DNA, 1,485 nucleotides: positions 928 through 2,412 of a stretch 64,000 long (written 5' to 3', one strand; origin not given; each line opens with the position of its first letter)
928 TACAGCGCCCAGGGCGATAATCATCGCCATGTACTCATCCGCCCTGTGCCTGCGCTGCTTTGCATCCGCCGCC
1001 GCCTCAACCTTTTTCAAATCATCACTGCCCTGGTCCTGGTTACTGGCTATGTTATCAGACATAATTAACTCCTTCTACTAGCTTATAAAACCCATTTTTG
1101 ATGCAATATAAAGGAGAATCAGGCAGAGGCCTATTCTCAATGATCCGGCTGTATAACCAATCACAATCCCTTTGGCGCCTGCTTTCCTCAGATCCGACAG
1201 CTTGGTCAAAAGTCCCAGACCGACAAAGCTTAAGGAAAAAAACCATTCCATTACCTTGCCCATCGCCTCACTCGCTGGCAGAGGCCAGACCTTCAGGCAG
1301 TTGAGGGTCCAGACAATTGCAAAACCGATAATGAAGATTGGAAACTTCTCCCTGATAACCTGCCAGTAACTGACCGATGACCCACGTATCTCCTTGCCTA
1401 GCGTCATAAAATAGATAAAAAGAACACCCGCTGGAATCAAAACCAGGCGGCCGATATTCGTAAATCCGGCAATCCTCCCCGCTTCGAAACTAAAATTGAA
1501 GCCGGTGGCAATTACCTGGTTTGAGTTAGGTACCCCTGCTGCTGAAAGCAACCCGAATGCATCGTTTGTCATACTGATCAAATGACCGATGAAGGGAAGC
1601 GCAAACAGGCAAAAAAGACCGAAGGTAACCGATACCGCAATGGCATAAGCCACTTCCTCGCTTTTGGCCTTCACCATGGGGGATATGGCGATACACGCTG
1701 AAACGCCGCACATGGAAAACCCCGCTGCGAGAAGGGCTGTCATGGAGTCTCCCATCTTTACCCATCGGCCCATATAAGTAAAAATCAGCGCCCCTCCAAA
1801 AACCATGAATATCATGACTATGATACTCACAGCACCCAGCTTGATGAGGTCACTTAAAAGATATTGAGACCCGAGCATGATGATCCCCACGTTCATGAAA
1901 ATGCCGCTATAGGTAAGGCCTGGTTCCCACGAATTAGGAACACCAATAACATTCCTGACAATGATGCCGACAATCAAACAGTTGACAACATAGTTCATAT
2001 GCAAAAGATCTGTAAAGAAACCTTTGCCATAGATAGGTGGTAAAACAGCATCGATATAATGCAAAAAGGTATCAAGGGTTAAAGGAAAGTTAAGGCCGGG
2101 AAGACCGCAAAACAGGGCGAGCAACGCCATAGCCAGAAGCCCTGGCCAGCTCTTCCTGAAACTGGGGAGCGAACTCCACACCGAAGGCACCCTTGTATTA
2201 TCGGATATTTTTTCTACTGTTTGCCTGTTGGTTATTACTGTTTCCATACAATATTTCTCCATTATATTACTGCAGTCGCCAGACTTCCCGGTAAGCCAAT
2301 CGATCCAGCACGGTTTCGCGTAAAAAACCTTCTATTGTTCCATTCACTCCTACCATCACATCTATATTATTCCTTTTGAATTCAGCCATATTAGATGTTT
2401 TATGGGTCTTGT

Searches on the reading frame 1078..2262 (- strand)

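Call 7: search_protein_families(library=pfam, proteins=[window:1078-2262:-], max_evalue=0.0001)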
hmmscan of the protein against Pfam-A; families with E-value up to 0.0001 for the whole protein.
window:1078-2262:- (394 aa): 1 family
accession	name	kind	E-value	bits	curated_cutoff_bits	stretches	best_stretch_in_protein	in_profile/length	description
PF03601.19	Cons_hypoth698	-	9.2e-50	169.7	24.5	1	85-368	22-303/304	Conserved hypothetical protein 698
